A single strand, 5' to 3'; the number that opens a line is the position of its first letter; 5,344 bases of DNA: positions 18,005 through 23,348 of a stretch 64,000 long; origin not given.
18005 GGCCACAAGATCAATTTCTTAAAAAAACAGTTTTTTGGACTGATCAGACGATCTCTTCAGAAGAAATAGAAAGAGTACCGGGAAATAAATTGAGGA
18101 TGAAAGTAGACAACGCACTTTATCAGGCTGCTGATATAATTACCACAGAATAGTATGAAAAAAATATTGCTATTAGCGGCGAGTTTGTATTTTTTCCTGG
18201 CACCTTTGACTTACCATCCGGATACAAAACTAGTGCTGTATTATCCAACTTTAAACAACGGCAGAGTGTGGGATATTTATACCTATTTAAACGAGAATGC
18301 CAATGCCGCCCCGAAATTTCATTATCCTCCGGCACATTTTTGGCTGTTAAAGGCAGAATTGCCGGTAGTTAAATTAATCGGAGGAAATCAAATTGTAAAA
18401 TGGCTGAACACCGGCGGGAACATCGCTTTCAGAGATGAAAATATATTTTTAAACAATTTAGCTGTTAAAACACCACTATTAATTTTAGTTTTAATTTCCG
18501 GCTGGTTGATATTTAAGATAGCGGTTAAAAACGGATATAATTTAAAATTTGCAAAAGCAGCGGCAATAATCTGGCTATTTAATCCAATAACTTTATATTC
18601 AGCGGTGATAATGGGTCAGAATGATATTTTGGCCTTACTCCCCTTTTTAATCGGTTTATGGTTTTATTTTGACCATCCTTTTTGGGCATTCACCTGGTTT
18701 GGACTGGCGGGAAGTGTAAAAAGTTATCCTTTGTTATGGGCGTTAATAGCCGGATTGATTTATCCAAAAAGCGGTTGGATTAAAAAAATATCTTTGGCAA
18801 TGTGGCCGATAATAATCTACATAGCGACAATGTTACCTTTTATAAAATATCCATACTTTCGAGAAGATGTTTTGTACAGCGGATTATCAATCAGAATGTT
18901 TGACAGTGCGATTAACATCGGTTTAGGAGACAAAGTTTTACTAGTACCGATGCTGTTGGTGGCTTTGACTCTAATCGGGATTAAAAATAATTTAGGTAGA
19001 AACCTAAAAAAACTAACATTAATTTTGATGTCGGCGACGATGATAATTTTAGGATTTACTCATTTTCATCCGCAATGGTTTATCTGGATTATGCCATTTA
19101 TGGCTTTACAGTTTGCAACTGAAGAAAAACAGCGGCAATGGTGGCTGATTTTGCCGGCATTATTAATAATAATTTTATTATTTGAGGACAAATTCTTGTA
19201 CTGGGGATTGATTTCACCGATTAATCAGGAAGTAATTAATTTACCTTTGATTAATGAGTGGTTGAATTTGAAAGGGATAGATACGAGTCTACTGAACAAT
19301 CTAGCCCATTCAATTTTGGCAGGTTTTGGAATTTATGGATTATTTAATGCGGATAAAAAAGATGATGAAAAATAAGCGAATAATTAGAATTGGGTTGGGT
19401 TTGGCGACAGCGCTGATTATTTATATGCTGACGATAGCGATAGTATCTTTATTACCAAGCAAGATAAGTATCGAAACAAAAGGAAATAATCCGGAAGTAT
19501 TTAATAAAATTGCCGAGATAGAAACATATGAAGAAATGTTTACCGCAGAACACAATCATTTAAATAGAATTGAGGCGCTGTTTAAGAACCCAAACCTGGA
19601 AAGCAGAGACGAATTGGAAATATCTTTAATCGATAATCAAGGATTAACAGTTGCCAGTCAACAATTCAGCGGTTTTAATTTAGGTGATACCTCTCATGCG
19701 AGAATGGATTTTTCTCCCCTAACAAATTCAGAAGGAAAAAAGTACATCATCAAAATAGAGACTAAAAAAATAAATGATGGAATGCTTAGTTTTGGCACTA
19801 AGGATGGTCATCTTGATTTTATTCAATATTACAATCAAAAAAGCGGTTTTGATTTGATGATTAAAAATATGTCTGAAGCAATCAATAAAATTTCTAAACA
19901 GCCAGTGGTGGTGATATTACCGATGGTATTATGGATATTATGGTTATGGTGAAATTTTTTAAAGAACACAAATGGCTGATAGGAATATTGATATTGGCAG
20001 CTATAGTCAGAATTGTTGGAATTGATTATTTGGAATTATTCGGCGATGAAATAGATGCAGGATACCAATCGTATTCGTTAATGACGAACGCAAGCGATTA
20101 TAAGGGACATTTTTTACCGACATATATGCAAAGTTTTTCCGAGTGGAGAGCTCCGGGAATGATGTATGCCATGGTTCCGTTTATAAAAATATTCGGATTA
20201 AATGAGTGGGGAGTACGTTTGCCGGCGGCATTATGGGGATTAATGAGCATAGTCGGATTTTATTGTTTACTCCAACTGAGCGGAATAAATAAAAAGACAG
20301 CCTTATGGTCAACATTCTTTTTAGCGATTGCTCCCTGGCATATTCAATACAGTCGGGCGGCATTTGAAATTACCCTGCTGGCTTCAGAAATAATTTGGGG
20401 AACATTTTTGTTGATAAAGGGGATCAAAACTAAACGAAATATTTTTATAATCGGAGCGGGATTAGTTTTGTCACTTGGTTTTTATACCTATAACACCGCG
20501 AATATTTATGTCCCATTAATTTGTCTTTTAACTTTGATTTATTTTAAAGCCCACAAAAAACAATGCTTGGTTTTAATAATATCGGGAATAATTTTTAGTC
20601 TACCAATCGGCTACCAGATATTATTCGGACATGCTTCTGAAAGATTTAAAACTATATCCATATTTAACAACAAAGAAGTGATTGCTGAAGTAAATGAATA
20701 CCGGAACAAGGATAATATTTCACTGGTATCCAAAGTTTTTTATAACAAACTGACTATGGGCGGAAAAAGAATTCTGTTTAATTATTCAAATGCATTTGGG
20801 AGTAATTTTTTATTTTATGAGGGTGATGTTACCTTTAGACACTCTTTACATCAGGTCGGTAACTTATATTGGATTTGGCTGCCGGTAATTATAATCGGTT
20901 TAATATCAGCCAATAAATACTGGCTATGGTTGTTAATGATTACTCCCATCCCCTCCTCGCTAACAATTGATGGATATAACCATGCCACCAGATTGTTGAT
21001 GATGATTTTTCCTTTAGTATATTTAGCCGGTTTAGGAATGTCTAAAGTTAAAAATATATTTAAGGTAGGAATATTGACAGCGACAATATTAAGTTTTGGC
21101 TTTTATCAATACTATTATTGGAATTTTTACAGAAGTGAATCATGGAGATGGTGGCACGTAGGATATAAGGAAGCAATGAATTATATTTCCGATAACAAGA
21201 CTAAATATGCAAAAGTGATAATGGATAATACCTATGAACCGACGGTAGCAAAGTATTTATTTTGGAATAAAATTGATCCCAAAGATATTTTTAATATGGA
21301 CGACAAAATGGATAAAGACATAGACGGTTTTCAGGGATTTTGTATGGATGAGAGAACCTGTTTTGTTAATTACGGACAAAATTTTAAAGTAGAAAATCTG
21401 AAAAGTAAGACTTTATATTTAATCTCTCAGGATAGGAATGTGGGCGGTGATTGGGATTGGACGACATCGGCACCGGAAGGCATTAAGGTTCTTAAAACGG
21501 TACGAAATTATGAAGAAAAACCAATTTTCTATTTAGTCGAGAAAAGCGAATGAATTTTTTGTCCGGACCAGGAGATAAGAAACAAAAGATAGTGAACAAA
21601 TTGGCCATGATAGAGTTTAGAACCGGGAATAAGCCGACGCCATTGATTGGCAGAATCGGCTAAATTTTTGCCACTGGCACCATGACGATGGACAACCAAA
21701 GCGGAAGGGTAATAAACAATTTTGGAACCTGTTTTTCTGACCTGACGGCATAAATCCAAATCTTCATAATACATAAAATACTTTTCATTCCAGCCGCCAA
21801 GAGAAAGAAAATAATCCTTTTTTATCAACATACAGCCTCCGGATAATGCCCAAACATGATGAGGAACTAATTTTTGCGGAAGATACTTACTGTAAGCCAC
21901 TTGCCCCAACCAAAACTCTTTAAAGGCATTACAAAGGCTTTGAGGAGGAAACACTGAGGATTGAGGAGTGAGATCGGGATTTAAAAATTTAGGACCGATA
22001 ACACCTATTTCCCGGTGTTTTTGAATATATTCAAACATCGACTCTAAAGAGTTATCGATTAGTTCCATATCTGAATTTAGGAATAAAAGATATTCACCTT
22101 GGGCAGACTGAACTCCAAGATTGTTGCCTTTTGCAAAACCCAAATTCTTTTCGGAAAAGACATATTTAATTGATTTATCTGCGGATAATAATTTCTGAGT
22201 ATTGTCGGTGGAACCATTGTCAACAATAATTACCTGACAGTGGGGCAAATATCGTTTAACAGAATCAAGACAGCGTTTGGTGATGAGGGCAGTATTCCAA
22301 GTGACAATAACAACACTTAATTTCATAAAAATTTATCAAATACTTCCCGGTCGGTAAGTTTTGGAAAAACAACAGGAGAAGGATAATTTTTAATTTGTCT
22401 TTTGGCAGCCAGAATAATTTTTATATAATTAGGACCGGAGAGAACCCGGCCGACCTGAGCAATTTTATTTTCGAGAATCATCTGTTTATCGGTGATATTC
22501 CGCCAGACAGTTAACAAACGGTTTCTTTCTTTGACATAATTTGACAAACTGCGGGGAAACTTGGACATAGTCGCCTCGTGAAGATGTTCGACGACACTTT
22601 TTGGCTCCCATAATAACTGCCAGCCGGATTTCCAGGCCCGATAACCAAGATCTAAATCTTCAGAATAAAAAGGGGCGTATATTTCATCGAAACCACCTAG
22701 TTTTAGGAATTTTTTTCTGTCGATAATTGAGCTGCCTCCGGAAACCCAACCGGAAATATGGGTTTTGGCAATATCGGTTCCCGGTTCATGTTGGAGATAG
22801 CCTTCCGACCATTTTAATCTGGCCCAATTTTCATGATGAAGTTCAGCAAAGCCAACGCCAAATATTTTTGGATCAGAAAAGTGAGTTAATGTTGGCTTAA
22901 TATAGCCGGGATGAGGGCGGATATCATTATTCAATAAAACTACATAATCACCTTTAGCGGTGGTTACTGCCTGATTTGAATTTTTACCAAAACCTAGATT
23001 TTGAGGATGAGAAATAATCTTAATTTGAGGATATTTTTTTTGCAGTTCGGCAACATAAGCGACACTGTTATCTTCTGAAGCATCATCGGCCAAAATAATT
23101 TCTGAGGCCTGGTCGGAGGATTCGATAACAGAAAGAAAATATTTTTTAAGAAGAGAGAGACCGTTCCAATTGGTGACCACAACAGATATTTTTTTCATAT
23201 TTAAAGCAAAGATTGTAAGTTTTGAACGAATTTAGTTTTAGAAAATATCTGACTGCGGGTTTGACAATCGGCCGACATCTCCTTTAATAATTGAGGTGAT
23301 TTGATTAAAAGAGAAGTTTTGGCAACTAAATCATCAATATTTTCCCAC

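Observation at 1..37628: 37-kb contiguous glycosylation super-locus combining GT2/GT4 enzymes, lipid-P-sugar synthases, a flippase, about 11 GT-C membrane transferases and B12-radical-SAM enzymes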

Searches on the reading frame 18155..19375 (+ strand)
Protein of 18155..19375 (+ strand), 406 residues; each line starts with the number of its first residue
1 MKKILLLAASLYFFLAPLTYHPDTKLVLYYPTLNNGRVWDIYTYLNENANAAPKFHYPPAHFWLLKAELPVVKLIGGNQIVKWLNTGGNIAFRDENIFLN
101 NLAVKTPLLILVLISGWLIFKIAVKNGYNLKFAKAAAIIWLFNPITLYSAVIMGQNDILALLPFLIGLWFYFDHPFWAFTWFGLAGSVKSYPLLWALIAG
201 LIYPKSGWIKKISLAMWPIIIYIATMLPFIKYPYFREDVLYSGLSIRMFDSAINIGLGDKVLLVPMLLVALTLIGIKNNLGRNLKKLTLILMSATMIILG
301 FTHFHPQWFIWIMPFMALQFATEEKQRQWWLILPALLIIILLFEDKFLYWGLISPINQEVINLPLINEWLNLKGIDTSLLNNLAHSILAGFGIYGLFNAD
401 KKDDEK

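Call 4: search_protein_families(library=pfam, proteins=[window:18155-19375:+], max_evalue=0.01)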
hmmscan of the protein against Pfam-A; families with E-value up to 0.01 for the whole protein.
window:18155-19375:+ (406 aa): 0 families

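Call 12: search_protein_families(library=ncbifam, proteins=[window:18155-19375:+], max_evalue=0.01)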
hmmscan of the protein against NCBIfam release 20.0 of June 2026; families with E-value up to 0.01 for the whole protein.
window:18155-19375:+ (406 aa): 0 families

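Call 26: search_protein_families(library=pfam, proteins=[window:18155-19375:+], max_evalue=5)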
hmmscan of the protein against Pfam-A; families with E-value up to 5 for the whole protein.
window:18155-19375:+ (406 aa): 0 families

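Call 31: find_homologous_proteins(query=window:18155-19375:+, max_evalue=0.001)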
Query window:18155-19375:+ (406 aa): 106 proteins with E <= 0.001 among 8000 candidates.
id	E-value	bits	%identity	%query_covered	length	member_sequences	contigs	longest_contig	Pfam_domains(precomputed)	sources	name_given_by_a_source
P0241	3.3e-267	904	100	100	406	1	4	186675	-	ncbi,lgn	-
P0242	5.3e-183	627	69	100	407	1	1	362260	-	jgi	jgi:hypothetical protein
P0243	3.0e-168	578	64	99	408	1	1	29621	-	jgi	jgi:hypothetical protein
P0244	5.2e-164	564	63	100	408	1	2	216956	-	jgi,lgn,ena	-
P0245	4.9e-163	561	61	100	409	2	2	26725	-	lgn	-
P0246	9.0e-163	560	62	100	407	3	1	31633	-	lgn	-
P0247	7.9e-161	554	61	100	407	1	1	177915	-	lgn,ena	-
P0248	5.9e-160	551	61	100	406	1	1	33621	-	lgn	-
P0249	3.2e-159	549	60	99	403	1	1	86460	-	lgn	-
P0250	7.8e-159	547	63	95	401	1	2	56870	-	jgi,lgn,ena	-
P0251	1.3e-156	540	59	100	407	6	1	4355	-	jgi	-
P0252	1.4e-156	540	61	95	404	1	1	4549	-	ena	-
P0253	7.2e-153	528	59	100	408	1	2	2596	-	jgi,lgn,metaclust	metaclust:\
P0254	1.1e-149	517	57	100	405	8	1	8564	-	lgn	-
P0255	3.1e-149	516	57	99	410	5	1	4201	-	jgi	-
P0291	3.0e-116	407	52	100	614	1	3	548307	PF09594.17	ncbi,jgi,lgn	-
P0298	8.5e-99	350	55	72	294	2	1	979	PF09594.17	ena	-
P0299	9.4e-98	346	46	100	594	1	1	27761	PF09594.17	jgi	jgi:hypothetical protein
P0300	1.9e-96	342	45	100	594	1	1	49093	PF09594.17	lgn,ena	-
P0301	1.2e-95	339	47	97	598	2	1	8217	PF09594.17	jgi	-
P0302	8.7e-95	336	44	100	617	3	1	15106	PF09594.17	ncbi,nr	ncbi:DUF2029 domain-containing protein [bacterium]|nr:DUF2029 domain-containing protein [bacterium]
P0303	5.1e-94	334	45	97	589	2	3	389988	PF09594.17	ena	-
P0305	6.3e-93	330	45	97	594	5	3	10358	PF09594.17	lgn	-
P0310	5.4e-91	324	44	97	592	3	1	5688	PF09594.17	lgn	-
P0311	7.5e-89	317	44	99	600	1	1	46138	PF09594.17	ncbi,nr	ncbi:MAG TPA: glycosyltransferase 87 family protein [Candidatus Methanoperedens sp.]|nr:glycosyltran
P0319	1.0e-84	303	45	90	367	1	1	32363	PF09594.17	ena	-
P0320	8.7e-76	274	38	98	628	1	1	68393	PF09594.17,PF26314.1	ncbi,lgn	ncbi:MAG: glycosyltransferase 87 family protein [Candidatus Woesebacteria bacterium]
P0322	7.9e-74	267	39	98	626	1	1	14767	PF09594.17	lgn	-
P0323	4.1e-73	265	40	95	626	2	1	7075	PF09594.17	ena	-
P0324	9.5e-73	264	37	100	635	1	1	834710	PF09594.17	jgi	jgi:hypothetical protein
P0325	3.4e-72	262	37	100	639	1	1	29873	PF09594.17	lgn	-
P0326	8.3e-72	261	37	95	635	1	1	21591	PF09594.17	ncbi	-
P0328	5.7e-68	248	34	100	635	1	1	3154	PF09594.17,PF26314.1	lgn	-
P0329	3.1e-64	236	49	64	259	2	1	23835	PF09594.17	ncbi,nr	ncbi:MAG: glycosyltransferase 87 family protein, partial [Candidatus Shapirobacteria bacterium]|nr:g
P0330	1.9e-54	203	33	98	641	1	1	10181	PF09594.17,PF13231.13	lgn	-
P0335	3.6e-23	100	28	92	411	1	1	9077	PF09594.17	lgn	-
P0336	3.1e-20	91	28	94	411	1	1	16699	PF09594.17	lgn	-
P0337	2.6e-19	88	27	98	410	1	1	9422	PF09594.17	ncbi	-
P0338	3.2e-19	87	28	94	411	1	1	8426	PF09594.17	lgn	-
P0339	4.6e-19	87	26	95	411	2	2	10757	PF09594.17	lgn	-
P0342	6.1e-15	73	29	96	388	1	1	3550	PF09594.17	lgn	-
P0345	4.6e-9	54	30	58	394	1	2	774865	PF09594.17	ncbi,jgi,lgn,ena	-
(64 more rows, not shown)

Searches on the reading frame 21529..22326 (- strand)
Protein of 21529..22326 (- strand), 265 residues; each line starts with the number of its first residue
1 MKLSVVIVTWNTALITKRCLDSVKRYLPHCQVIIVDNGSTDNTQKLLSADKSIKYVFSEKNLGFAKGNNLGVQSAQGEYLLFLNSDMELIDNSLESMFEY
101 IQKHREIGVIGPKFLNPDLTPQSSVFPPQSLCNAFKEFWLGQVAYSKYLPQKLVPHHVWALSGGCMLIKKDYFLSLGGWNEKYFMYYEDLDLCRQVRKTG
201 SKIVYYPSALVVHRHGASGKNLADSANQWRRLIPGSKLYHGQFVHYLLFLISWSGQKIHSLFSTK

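Call 4: search_protein_families(library=pfam, proteins=[window:21529-22326:-], max_evalue=0.01)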
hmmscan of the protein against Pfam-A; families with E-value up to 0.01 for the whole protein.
window:21529-22326:- (265 aa): 7 families
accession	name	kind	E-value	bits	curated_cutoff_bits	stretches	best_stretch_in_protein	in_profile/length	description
PF00535.33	Glycos_transf_2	-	1.7e-27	96.9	23.3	1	4-173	1-164/168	Glycosyl transferase family 2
PF13641.12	Glyco_tranf_2_3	-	1.3e-13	51.9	27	1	3-231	3-226/230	Glycosyltransferase like family 2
PF10111.15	Glyco_tranf_2_2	-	2.4e-12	47.3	27.3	1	12-103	12-108/276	Glycosyltransferase like family 2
PF13712.12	Glyco_tranf_2_5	-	4.3e-09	36.9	27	1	62-216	39-192/210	Glycosyltransferase like family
PF13632.12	Glyco_trans_2_3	-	5.7e-08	33.3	27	1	147-256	58-168/198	Glycosyl transferase family group 2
PF02709.20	Glyco_transf_7C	-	7.4e-05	22.8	23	1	154-208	12-67/78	N-terminal domain of galactosyltransferase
PF07507.16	WavE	-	0.00038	20.2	27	1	12-35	18-41/305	WavE lipopolysaccharide synthesis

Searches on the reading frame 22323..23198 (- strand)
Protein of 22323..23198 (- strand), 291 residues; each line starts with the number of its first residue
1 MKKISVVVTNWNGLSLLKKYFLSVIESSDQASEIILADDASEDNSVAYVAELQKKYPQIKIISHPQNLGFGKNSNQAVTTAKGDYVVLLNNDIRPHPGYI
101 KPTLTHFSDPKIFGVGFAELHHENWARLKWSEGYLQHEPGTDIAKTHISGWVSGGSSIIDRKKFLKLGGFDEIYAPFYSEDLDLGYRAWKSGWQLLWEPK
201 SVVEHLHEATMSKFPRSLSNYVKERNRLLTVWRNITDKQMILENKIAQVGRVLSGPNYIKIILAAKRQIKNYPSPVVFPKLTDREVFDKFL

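Call 4: search_protein_families(library=pfam, proteins=[window:22323-23198:-], max_evalue=0.01)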
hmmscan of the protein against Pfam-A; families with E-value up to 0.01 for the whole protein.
window:22323-23198:- (291 aa): 6 families
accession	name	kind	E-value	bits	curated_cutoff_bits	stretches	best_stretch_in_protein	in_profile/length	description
PF00535.33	Glycos_transf_2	-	1.4e-25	90.6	23.3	1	5-164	1-164/168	Glycosyl transferase family 2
PF13641.12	Glyco_tranf_2_3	-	1.9e-19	71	27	1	4-227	3-226/230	Glycosyltransferase like family 2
PF10111.15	Glyco_tranf_2_2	-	1.2e-06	28.7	27.3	1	154-214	165-225/276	Glycosyltransferase like family 2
PF13632.12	Glyco_trans_2_3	-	2.5e-05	24.6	27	1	85-213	1-131/198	Glycosyl transferase family group 2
PF13506.12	Glyco_transf_21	-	7e-05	22.8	21.7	1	73-209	21-158/174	Glycosyl transferase family 21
PF02709.20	Glyco_transf_7C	-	0.00064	19.8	23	1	153-195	20-62/78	N-terminal domain of galactosyltransferase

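Call 61: search_solved_structures(query=window:22323-23198:-, max_evalue=0.01)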
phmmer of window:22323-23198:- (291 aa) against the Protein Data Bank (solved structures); distinct sequences matched with E-value up to 0.01: 25.
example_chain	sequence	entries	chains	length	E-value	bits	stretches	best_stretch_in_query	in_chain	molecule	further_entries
2z86_A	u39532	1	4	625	1.3e-12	50.9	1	15-107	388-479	Chondroitin synthase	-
2z87_A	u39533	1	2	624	1.3e-12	50.9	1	15-107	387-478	Chondroitin synthase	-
6s22_A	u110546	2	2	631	4.6e-08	36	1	31-237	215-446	Polypeptide N-acetylgalactosaminyltransferase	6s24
3bcv_A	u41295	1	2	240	1e-06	31.6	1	2-92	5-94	Putative glycosyltransferase protein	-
6pxu_A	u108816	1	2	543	1.4e-06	31.1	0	4-108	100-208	Polypeptide N-acetylgalactosaminyltransferase 12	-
1xhb_A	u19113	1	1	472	2.6e-06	30.2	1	152-234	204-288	Polypeptide N-acetylgalactosaminyltransferase 1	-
2d7i_A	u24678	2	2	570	3e-06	30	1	151-233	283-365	Polypeptide N-acetylgalactosaminyltransferase 10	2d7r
8v9q_A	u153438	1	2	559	4.3e-06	29.5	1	152-234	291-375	Polypeptide N-acetylgalactosaminyltransferase 1 soluble form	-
5nqa_A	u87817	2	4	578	4.6e-05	26.1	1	151-234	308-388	Polypeptide N-acetylgalactosaminyltransferase 4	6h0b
6e7i_A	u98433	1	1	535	4.7e-05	26.1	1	150-232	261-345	Polypeptide N-acetylgalactosaminyltransferase 2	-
6nqt_A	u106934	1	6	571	5.7e-05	25.8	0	150-232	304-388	Polypeptide N-acetylgalactosaminyltransferase 2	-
6e4r_A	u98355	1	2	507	7.2e-05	25.5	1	147-234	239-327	polypeptide N-acetylgalactosaminyltransferase 9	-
6e4q_A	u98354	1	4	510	7.2e-05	25.5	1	147-234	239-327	polypeptide N-acetylgalactosaminyltransferase 9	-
2ffu_A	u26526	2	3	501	0.0001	25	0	150-232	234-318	Polypeptide N-acetylgalactosaminyltransferase 2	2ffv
6egs_A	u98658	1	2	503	0.0001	25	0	150-232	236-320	Polypeptide N-acetylgalactosaminyltransferase 2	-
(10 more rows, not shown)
